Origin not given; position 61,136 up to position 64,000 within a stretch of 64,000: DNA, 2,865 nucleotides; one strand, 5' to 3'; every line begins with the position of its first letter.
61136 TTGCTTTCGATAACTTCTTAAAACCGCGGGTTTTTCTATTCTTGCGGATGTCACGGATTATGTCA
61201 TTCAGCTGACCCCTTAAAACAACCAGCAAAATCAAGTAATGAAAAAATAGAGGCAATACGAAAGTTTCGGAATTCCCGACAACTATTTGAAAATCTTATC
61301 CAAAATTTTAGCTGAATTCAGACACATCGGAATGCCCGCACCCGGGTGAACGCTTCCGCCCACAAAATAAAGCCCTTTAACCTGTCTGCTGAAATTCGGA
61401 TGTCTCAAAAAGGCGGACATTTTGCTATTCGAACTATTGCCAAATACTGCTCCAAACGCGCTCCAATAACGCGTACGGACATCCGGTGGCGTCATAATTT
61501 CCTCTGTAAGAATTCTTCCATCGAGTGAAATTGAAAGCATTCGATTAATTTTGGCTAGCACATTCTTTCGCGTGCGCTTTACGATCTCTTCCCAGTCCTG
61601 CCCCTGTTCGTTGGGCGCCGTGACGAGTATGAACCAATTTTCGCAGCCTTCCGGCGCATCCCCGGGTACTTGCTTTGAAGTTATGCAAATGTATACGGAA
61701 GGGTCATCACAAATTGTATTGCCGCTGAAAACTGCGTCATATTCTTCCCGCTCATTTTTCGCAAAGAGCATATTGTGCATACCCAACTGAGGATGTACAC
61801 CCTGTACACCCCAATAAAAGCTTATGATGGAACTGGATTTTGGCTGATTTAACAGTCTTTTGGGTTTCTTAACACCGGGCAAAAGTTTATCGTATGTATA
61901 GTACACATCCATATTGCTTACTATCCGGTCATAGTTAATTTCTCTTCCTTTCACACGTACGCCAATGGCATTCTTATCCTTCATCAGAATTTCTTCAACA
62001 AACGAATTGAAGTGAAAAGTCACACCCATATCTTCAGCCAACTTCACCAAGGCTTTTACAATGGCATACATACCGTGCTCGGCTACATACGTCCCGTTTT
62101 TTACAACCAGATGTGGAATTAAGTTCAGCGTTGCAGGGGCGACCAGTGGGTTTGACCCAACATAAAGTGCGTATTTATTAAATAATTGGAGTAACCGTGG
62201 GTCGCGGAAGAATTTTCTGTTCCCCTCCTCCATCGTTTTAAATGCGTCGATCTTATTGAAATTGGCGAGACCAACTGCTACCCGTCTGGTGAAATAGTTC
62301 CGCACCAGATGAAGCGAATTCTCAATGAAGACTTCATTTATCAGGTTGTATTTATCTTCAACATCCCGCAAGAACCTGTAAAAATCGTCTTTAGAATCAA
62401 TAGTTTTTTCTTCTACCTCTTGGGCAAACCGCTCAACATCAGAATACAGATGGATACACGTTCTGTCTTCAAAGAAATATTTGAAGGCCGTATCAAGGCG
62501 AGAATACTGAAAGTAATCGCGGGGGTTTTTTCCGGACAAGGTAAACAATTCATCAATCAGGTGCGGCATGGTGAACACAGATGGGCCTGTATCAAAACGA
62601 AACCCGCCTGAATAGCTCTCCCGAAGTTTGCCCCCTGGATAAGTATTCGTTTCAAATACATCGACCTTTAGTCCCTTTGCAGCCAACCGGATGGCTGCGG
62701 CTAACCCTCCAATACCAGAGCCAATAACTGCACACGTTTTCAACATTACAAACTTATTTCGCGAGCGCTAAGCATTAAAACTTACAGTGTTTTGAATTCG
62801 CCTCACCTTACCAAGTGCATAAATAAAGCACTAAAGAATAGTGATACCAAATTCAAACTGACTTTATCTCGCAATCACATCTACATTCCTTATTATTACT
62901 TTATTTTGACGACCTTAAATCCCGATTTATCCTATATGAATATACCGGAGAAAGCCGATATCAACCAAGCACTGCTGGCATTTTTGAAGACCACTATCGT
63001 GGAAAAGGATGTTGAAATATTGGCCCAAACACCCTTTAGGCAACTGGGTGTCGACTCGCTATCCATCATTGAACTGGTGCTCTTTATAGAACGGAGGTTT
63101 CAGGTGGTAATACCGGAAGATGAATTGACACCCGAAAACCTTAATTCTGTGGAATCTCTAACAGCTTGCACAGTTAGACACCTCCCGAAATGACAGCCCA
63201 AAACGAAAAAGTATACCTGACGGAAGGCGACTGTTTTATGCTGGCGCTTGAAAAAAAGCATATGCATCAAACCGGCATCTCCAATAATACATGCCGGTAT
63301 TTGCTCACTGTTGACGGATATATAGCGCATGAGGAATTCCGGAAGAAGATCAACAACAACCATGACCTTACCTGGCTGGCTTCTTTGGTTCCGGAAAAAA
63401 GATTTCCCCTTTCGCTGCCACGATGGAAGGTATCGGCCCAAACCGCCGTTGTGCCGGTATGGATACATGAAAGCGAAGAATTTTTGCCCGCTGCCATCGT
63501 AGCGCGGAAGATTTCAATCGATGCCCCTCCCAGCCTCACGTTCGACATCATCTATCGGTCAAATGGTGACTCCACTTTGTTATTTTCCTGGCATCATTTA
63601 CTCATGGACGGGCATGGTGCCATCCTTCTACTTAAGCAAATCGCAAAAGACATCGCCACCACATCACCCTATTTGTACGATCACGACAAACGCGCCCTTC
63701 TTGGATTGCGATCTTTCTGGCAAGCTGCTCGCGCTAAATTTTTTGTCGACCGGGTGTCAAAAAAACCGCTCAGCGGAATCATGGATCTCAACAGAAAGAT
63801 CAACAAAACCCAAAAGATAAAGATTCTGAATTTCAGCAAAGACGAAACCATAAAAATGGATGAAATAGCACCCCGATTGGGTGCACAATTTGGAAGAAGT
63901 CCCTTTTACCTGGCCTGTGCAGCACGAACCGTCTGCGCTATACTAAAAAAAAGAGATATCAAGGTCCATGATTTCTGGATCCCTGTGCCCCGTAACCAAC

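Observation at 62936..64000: Stand-alone carrier protein coupled to a free HHxxxDG condensation-like enzyme, divergent from crtD (best candidate for an undescribed system)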

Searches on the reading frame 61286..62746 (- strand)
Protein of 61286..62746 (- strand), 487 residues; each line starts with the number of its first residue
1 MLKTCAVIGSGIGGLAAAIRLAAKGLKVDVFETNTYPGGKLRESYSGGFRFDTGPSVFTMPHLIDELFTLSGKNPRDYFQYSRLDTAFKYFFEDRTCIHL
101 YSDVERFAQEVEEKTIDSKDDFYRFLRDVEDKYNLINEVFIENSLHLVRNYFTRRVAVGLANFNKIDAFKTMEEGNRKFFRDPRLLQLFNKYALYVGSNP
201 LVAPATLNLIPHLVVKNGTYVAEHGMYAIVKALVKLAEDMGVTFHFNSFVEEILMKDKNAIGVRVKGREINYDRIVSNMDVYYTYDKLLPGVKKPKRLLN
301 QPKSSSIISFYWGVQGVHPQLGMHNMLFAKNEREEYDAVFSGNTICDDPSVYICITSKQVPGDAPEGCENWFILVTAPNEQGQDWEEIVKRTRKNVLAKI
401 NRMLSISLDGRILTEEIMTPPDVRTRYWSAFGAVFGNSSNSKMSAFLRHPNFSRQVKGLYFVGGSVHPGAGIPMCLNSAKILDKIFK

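Call 6: search_protein_families(library=pfam, proteins=[window:61286-62746:-], max_evalue=1)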
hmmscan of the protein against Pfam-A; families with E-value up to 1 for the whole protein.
window:61286-62746:- (487 aa): 12 families
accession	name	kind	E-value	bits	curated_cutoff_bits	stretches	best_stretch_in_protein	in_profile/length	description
PF01593.30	Amino_oxidase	-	3.6e-24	86.3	19.8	1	12-480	1-436/443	Flavin containing amine oxidoreductase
PF13450.12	NAD_binding_8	-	1.1e-13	51.7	21.9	1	7-61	1-55/68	NAD(P)-binding Rossmann-like domain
PF01266.30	DAO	-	9.4e-11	42.3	27.9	2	6-39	3-37/353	FAD dependent oxidoreductase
PF00890.30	FAD_binding_2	-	5.8e-10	39.4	20.4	2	6-48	3-44/414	FAD binding domain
PF03486.20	HI0933_like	-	3.5e-08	33.6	50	2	5-48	3-46/244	HI0933-like protein Rossmann domain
PF07992.20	Pyr_redox_2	-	4.5e-08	33.3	26.1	1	4-41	2-40/291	Pyridine nucleotide-disulphide oxidoreductase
PF12831.13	FAD_oxidored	-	1.1e-05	25.3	27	1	6-42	3-39/416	FAD dependent oxidoreductase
PF00070.33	Pyr_redox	-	2.1e-05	25.3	22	2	6-37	3-34/82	Pyridine nucleotide-disulphide oxidoreductase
PF01946.23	Thi4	-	0.00047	19.9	26.2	1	6-51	21-64/235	Thi4 family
PF01134.28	GIDA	-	0.018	14.6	22.1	1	5-35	2-32/391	Glucose inhibited division protein A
PF06100.17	MCRA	-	0.018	14.4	23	1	7-51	6-56/495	MCRA family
PF13454.12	NAD_binding_9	-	0.13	12.7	21.8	1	6-38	1-36/155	FAD-NAD(P)-binding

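Call 9: search_protein_families(library=ncbifam, proteins=[window:61286-62746:-], max_evalue=0.01)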
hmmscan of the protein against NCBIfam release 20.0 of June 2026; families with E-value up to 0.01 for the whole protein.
window:61286-62746:- (487 aa): 66 families (the best 25 are shown)
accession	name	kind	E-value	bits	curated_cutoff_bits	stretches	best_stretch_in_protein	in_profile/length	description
NF042421.1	hydcarot_desat_CrtD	equivalog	8.7e-159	529.1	500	1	3-483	2-480/487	1-hydroxycarotenoid 3,4-desaturase CrtD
TIGR02734.1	crtI_fam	subfamily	2e-106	356.7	238.1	1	6-484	2-486/504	phytoene desaturase family protein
NF045637.1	carotdesatCrtDProt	equivalog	1.5e-93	314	580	1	6-480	2-476/485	1-hydroxycarotenoid 3,4-desaturase CrtD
NF058655.1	CrtID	equivalog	2.7e-90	303.5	640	1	6-481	2-476/478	bifunctional phytoene desaturase/3,4-desaturase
TIGR02730.1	carot_isom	equivalog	5.9e-31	107.8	586.9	1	6-473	4-475/493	carotenoid isomerase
TIGR02733.1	desat_CrtD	equivalog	9e-15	54.3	549.7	2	5-55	4-54/492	C-3',4' desaturase CrtD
NF005560.0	PRK07233.1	equivalog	7.5e-13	48.1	252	2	5-42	3-40/435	hypothetical protein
NF045689.1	BCarotKetCrtO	equivalog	1.7e-11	43.4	1000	2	6-285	7-303/563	beta-carotene ketolase CrtO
TIGR00275.1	TIGR00275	subfamily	1.8e-10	40.2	183.8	2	5-44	1-40/401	aminoacetone oxidase family FAD-binding enzyme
TIGR03467.1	HpnE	equivalog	2.4e-09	37.1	283.05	1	6-55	2-53/430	hydroxysqualene dehydroxylase HpnE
NF001933.0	PRK00711.1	subfamily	1.8e-07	30.6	383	1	229-282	203-256/429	D-amino acid dehydrogenase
NF005548.0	PRK07208.1-4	equivalog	1.9e-07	30.1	389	1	3-61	4-63/488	hypothetical protein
NF006254.0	PRK08401.1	equivalog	2.9e-07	29.6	726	1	222-282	116-174/466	L-aspartate oxidase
NF005547.0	PRK07208.1-3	equivalog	6.6e-07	28.4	380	1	4-58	6-60/465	hypothetical protein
NF004789.0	PRK06134.1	subfamily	8.4e-07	27.9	747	1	7-48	17-56/581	FAD-dependent oxidoreductase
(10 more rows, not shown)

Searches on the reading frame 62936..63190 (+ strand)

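Call 6: search_protein_families(library=pfam, proteins=[window:62936-63190:+], max_evalue=1)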
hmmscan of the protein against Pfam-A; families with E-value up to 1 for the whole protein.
window:62936-63190:+ (85 aa): 4 families
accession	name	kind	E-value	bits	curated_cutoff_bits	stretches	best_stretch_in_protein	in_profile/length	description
PF00550.31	PP-binding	-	2.5e-09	37.7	20.8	1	25-77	15-65/67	Phosphopantetheine attachment site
PF23297.2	ACP_SdgA_C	-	0.0024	18.4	27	1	7-59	9-61/95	Highly reducing polyketide synthase sdgA, C-terminal ACP domain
PF13167.11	GTP-bdg_N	-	0.12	13.4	25.4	1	37-80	33-77/89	GTP-binding GTPase N-terminal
PF20777.4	KH_SLS1_2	-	0.13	13.1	27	1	55-83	11-33/63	SLS1 protein second KH domain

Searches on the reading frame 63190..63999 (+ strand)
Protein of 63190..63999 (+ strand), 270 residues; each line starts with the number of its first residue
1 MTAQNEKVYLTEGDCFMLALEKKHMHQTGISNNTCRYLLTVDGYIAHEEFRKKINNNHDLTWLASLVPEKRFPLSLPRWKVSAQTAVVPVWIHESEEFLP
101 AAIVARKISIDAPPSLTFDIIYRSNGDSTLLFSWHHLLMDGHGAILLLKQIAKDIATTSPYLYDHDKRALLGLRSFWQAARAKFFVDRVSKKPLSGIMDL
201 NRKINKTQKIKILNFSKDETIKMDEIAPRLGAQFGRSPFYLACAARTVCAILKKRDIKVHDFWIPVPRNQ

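Call 6: search_protein_families(library=pfam, proteins=[window:63190-63999:+], max_evalue=1)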
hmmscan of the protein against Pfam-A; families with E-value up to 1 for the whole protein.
window:63190-63999:+ (270 aa): 1 family
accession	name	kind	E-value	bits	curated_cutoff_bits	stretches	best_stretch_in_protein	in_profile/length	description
PF00668.25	Condensation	-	0.0048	16.1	30.6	1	105-153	108-156/456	Condensation domain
